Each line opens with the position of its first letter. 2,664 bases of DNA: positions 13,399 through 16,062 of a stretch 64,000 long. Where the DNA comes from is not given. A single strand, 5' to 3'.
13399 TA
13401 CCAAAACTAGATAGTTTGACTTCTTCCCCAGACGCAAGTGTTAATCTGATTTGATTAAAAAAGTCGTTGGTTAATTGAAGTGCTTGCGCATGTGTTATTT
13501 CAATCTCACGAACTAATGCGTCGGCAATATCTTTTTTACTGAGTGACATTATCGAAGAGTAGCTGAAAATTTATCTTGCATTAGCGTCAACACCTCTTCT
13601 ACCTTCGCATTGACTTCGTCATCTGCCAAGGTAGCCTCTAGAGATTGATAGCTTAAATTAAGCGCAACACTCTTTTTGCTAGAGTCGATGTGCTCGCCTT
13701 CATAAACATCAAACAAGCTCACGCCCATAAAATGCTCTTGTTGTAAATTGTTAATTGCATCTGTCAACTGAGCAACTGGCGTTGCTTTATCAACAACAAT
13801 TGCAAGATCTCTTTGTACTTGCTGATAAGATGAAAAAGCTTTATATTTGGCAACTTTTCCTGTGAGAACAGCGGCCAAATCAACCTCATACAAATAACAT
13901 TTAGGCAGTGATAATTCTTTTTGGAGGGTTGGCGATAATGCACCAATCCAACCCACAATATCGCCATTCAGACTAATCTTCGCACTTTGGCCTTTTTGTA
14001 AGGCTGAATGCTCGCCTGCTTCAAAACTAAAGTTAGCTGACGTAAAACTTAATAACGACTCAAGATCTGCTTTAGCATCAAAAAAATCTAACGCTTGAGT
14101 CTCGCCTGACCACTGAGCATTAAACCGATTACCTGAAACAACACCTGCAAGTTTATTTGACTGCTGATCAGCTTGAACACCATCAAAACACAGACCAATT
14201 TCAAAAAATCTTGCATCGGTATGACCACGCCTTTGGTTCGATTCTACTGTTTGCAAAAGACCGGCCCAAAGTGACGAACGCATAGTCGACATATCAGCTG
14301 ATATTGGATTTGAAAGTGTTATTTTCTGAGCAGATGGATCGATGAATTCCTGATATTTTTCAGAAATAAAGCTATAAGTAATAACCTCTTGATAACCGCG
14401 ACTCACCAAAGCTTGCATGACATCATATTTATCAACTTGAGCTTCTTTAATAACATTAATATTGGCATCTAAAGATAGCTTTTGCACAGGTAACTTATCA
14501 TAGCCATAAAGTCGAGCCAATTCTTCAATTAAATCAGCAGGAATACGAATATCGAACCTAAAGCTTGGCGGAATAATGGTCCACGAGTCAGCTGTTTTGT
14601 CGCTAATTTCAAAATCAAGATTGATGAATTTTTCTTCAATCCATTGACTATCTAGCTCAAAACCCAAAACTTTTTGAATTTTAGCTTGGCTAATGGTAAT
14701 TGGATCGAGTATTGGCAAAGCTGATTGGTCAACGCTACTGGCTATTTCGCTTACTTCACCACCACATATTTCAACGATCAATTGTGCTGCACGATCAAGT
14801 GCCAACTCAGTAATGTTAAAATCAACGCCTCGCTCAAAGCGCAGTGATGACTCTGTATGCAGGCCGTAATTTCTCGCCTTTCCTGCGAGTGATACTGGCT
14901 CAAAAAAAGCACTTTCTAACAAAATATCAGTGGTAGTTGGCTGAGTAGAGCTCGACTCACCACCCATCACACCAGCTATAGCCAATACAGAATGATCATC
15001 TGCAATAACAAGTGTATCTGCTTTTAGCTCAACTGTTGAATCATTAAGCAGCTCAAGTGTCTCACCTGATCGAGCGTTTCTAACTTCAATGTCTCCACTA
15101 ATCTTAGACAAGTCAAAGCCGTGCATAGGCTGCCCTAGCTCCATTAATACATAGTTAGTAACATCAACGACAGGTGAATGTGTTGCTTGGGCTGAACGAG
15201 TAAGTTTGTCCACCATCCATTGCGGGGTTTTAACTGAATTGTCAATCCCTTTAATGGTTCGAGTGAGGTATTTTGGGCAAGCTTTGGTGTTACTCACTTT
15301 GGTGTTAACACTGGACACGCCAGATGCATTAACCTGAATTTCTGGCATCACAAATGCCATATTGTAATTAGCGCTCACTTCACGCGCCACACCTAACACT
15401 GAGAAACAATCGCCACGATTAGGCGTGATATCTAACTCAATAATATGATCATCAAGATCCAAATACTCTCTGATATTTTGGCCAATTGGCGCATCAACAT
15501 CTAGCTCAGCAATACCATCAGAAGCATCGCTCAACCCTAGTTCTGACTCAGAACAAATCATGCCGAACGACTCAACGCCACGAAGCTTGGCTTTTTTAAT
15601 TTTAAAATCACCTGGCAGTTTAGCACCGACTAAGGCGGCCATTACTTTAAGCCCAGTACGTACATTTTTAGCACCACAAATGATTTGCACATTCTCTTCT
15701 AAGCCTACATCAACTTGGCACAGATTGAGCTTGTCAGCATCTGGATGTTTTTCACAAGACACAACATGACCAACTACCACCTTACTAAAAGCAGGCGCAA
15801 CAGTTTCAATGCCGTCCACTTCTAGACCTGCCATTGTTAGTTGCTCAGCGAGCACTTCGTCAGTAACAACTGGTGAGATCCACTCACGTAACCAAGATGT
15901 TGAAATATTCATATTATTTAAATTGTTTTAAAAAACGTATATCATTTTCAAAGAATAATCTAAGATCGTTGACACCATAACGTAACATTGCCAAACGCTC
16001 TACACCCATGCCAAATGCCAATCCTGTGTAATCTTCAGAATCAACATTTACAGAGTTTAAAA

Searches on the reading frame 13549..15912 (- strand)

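Call 75: search_protein_families(library=ncbifam, proteins=[window:13549-15912:-], max_evalue=1e-30)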
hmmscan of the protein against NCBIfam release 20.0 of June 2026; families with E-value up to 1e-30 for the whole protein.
window:13549-15912:- (787 aa): 3 families
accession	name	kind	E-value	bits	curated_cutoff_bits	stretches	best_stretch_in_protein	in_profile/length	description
TIGR00472.1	pheT_bact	equivalog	6.6e-257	854.8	402.65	1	1-787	1-798/798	phenylalanine--tRNA ligase subunit beta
NF001882.0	PRK00629.5-4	equivalog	6.1e-84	282.7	527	1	3-740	3-699/725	phenylalanine--tRNA ligase subunit beta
NF045760.1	YtpR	equivalog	1.3e-40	139.2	100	1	40-147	80-185/185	YtpR family tRNA-binding protein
